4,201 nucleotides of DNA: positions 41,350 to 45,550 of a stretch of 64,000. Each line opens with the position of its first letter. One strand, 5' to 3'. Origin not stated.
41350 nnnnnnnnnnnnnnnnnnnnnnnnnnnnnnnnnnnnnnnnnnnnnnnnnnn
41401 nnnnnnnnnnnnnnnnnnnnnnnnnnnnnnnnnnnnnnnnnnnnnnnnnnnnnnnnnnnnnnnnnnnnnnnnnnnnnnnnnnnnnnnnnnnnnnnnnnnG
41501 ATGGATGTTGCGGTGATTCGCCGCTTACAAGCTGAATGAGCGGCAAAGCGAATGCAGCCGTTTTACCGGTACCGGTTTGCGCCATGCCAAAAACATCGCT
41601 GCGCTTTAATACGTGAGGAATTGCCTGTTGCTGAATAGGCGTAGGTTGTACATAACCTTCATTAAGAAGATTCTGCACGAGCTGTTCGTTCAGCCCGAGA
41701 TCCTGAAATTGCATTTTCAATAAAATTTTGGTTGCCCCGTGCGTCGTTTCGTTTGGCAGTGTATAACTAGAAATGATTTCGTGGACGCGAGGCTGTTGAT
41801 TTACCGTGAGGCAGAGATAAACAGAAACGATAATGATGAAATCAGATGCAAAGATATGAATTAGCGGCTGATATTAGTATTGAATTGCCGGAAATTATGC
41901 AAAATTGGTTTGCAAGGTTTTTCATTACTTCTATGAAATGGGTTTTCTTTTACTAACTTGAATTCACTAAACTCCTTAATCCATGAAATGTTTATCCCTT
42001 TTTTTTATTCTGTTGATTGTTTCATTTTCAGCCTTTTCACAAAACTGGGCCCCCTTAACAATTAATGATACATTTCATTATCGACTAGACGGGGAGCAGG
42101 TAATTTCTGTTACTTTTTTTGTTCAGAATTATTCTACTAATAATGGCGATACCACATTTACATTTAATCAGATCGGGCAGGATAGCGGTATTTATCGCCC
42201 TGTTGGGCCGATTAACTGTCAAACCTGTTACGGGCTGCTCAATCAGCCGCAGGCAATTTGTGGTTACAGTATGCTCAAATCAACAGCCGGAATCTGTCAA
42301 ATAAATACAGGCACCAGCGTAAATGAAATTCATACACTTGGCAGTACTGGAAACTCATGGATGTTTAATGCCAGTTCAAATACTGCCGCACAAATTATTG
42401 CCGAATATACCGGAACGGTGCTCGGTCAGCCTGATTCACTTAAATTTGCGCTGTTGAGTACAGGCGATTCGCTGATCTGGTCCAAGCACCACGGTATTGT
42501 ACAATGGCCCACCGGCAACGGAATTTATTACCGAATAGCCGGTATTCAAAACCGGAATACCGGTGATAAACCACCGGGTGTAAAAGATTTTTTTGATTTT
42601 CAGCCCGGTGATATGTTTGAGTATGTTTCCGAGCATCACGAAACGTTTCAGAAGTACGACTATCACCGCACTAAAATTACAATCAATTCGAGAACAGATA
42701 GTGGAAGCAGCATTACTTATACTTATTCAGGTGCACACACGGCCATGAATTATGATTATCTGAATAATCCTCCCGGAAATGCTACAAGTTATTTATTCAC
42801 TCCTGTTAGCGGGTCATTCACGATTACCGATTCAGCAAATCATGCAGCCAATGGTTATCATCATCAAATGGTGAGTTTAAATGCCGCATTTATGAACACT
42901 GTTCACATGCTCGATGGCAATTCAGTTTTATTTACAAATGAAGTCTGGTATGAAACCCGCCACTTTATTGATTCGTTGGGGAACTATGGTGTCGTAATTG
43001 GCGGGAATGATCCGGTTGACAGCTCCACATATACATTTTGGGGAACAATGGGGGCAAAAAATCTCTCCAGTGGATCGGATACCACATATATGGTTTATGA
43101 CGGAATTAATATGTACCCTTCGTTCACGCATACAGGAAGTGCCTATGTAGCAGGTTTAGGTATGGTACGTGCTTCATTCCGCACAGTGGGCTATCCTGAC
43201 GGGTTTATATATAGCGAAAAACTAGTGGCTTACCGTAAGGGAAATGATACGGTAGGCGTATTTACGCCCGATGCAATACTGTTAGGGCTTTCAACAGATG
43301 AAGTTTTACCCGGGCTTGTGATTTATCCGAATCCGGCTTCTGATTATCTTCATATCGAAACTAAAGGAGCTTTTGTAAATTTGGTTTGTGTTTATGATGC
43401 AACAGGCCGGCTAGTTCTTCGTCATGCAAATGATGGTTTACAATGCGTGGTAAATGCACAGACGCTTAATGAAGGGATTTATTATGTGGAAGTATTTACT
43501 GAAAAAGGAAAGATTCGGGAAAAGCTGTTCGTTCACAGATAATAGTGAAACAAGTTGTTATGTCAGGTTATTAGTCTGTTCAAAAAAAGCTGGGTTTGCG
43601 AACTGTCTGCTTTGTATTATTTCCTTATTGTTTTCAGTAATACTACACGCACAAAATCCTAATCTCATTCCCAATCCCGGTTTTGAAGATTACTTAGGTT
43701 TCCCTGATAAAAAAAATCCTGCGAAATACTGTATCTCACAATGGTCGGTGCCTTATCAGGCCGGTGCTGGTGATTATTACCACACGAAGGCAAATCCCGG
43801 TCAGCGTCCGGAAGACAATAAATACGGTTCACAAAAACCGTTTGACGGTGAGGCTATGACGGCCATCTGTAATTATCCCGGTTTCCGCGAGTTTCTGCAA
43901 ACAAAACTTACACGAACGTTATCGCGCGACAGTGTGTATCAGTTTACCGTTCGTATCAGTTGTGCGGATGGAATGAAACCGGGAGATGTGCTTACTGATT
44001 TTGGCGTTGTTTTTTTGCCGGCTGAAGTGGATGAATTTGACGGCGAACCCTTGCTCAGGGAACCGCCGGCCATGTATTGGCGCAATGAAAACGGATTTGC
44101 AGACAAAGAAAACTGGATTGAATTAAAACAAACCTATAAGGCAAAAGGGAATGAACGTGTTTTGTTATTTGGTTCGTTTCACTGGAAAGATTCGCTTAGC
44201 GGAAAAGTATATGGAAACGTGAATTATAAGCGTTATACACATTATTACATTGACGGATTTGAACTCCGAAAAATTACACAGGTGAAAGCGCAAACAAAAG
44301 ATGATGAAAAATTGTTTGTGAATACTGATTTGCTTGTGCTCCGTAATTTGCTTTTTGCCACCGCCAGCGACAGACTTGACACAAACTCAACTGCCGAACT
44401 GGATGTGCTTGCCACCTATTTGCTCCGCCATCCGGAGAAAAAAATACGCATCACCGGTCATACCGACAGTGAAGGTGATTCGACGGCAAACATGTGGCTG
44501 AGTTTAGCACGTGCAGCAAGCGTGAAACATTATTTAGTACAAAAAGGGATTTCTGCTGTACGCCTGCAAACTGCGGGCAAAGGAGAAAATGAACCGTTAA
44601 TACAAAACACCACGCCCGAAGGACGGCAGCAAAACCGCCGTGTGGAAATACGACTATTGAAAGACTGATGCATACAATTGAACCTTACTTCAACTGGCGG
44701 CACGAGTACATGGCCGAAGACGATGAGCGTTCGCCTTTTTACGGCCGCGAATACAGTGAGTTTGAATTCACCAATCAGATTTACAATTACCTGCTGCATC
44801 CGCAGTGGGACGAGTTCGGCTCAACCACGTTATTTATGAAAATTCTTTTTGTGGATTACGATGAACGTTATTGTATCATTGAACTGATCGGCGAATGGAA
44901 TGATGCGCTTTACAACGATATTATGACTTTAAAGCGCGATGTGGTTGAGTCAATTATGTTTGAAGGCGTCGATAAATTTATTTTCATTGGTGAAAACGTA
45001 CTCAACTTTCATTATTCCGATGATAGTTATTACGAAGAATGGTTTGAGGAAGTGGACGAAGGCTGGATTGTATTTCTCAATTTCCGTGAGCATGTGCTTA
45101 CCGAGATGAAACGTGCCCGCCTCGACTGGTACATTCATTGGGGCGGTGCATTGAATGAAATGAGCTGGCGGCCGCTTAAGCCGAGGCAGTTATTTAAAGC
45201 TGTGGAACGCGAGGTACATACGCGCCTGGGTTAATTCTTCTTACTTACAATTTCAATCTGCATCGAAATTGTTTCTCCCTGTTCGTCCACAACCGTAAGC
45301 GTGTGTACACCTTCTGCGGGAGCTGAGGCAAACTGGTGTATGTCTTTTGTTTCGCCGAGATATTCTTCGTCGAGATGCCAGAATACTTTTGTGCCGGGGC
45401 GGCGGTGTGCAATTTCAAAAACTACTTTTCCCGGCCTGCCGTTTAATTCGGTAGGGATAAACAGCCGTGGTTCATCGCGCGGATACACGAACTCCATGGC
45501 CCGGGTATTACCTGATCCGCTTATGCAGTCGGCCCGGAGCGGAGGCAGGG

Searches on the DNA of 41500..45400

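Call 60: search_rna_families(source=window, start=41500, end=45400, threshold=evalue, max_evalue=1)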
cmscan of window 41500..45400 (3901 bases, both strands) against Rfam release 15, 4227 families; matches with E-value up to 1: 1.
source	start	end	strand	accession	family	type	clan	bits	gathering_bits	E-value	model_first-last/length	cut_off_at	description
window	44290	44358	+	RF00311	snoZ188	Gene; snRNA; snoRNA; CD-box;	-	20.5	50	0.97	1-123/123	no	Small nucleolar RNA Z188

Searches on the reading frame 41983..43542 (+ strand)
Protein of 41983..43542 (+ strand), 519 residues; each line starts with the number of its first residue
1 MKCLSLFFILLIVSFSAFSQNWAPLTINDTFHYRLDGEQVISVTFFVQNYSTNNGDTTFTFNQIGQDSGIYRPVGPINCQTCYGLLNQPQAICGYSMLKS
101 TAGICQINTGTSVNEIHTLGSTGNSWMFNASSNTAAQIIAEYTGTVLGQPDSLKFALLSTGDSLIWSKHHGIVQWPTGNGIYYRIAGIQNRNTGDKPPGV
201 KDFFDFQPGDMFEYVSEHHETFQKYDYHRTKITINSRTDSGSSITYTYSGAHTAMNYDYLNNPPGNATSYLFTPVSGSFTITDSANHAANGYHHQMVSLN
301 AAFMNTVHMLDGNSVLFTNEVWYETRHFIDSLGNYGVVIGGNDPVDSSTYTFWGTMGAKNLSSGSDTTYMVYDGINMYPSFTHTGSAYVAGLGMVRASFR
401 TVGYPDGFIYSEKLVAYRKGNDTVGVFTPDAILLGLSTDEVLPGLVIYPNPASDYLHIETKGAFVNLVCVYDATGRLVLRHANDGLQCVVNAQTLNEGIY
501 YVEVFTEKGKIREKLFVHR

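Call 6: search_protein_families(library=pfam, proteins=[window:41983-43542:+], max_evalue=0.01)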
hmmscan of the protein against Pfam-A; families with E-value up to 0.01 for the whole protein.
window:41983-43542:+ (519 aa): 1 family
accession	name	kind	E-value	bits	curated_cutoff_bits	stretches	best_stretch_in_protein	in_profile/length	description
PF18962.6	Por_Secre_tail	-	5.3e-12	46.3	27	1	447-517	1-75/75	Secretion system C-terminal sorting domain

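Call 7: search_protein_families(library=ncbifam, proteins=[window:41983-43542:+], max_evalue=0.01)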
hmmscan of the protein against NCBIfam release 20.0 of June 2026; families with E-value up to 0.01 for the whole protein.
window:41983-43542:+ (519 aa): 3 families
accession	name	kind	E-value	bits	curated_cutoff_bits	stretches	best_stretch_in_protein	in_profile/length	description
TIGR04183.1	Por_Secre_tail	domain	2.4e-11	43.4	23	1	447-517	1-71/72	T9SS type A sorting domain-containing protein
NF050177.1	TapA_OM_Porphy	equivalog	2.2e-07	30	500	1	444-517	470-543/544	TapA/TapC family T9SS-dependent outer membrane protein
NF033708.1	T9SS_Cterm_ChiA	domain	9.3e-05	22.2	40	1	468-514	4-51/55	T9SS sorting signal type C domain-containing protein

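Call 48: search_protein_families(library=pfam, proteins=[window:42040-43320:+], max_evalue=10)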
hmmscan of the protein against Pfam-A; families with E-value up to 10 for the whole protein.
window:42040-43320:+ (427 aa): 0 families

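Call 64: search_solved_structures(query=window:41983-43539:+, max_evalue=1)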
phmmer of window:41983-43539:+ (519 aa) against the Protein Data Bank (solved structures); distinct sequences matched with E-value up to 1: 3.
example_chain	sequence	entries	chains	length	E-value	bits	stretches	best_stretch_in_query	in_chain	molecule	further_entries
5jvk_A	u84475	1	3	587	0.0061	18.7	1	434-510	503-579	Uncharacterized protein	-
1aym_3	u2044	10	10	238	0.14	14.2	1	116-166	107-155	HUMAN RHINOVIRUS 16 COAT PROTEIN | PROTEIN (RHINOVIRUS 16 COAT PROTEIN VP3) | coat protein VP3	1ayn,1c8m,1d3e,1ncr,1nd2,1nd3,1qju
1fpn_3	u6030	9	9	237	0.22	13.6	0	116-167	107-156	COAT PROTEIN VP3 | Protein VP3 | Capsid protein VP3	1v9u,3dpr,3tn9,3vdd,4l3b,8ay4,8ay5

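Call 73: search_protein_families(library=padloc, proteins=[window:41983-43542:+], max_evalue=0.01)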
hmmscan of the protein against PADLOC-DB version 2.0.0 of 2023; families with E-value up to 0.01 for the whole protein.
window:41983-43542:+ (519 aa): 0 families

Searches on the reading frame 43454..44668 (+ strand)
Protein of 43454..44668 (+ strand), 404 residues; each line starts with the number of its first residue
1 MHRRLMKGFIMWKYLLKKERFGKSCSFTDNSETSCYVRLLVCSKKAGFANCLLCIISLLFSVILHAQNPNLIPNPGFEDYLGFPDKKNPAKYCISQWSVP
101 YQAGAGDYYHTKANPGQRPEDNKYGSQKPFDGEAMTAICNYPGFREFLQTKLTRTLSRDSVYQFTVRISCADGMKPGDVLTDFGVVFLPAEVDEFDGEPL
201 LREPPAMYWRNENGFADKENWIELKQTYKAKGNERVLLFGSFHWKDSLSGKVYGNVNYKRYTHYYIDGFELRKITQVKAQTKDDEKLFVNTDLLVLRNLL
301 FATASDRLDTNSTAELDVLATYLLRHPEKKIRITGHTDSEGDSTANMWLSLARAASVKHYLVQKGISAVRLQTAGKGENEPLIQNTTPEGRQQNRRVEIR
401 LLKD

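Call 6: search_protein_families(library=pfam, proteins=[window:43454-44668:+], max_evalue=0.01)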
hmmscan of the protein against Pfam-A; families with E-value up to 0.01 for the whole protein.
window:43454-44668:+ (404 aa): 2 families
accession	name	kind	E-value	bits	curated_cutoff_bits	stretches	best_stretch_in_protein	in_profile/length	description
PF00691.25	OmpA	-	1.1e-22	80.6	27.2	1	300-395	1-98/98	OmpA family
PF05359.17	DUF748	-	0.003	16.1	50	0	296-346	878-928/1037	Domain of Unknown Function (DUF748)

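Call 7: search_protein_families(library=ncbifam, proteins=[window:43454-44668:+], max_evalue=0.01)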
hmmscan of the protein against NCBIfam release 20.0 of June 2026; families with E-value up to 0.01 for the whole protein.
window:43454-44668:+ (404 aa): 41 families (the best 25 are shown)
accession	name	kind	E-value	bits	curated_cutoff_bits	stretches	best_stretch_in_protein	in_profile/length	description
NF053611.1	YiaD_Gzip_OmpA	equivalog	5e-35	121.1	175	1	275-400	85-205/206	YiaD family glycine zipper/OmpA-like lipoprotein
NF053612.1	anchor_PA1041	equivalog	4.7e-28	98.7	250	1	281-401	112-235/236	PA1041 family peptidoglycan-binding anchor lipoprotein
NF053585.1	OMP_LP_YfiB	equivalog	6.7e-24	84.6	128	1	297-399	56-158/163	outer membrane lipoprotein YfiB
TIGR03350.1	type_VI_ompA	equivalog_domain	2.4e-22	79.3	139.8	1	292-400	25-136/137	type VI secretion system protein TssL, long form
NF053613.1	OMP_toxin_LptF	equivalog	2.9e-22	79.6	400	1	293-402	137-246/256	lipotoxin F family OmpA-related lipoprotein LptF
TIGR03789.1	pdsO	hypoth_equivalog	1.2e-21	77.5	152.2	1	276-400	120-242/243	sortase-associated OmpA-like protein PdsO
NF045787.1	OmpABordt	equivalog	2e-21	76.5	200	1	301-401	89-189/194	outer membrane protein OmpA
NF006541.1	PRK09038.1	equivalog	1.5e-20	73.9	283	1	296-403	140-250/253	flagellar motor protein MotD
NF007804.1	PRK10510.1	equivalog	8.3e-20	71.1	307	1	295-401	110-216/219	OmpA family lipoprotein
NF053607.1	CHU_0125_OmpA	equivalog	3.5e-18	65.4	620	1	292-402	526-637/639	CHU_0125 family OmpA-like outer membrane integrity protein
NF033763.1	exchanger_TraB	exception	9.6e-18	63.4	700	1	292-401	387-497/522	outer membrane exchange protein TraB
TIGR02802.1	Pal_lipo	equivalog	3.2e-17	62.5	125.35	1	300-400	3-103/104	peptidoglycan-associated lipoprotein Pal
NF045788.1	Omp38Acinit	equivalog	1.2e-16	60.8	500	1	289-397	233-342/354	outer membrane protein Omp38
NF005444.0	PRK07033.1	equivalog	2.3e-16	59.8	520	1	298-402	315-422/438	DotU family type VI secretion system protein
NF006508.0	PRK08944.1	subfamily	6.6e-16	58.4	259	1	301-402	183-288/304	MotB family protein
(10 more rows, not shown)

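Call 49: predict_structure(alignment_id=A4)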
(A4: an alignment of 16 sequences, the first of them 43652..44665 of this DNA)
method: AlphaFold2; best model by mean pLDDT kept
length: 338 residues; sequences in the alignment: 16
mean_pLDDT: 84.6   pTM: 0.61
mean pLDDT of the five models: 84.6, 84.1, 82.9, 81.2, 79.4
residues with pLDDT >= 90: 142; 70-90: 152; 50-70: 35; < 50: 9
segments of 3 or more residues with pLDDT < 50: 211-217
pLDDT, mean of each block of 10 residues (from residue 1): 88 86 76 66 89 86 93 88 93 91 91 93 82 85 92 94 91 92 84 88 86 44 68 69 75 86 91 87 94 92 94 82 79 81
secondary structure, 60 per line:
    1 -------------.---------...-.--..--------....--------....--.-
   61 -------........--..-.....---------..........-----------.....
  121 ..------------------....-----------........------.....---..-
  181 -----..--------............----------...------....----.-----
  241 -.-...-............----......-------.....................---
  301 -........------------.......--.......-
elements in order: E41-44 E68-75 E81-85 E95-104 E116-122 E141-144 E156-163 E170-174 E196-207 E227-230 H248-259 E264-269 H277-297 E305-309 H322-328 E331-337

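Call 73: search_protein_families(library=padloc, proteins=[window:43484-44668:+], max_evalue=0.01)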
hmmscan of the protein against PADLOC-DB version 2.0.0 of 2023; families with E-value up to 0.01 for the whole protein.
window:43484-44668:+ (394 aa): 7 families
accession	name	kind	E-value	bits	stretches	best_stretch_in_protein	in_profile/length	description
PDLC00609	ZorB1|ZorB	-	1.2e-12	45.9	1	319-391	134-214/232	MotB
PDLC00651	ZorB3|ZorB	-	1.6e-11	42.1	1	285-390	87-201/215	MotB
PDLC00612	ZorB1|ZorB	-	8.2e-10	36.7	1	321-392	187-267/293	MotB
PDLC00610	ZorB1|ZorB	-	1.7e-05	22.5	1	321-392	150-235/254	MotB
PDLC00641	ZorB2|ZorB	-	0.00015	19.5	1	307-391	122-222/238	MotB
PDLC00608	ZorB1|ZorB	-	0.00042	17.7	1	290-391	98-225/243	MotB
PDLC00611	ZorB1|ZorB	-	0.0055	14.4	0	319-368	134-184/240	MotB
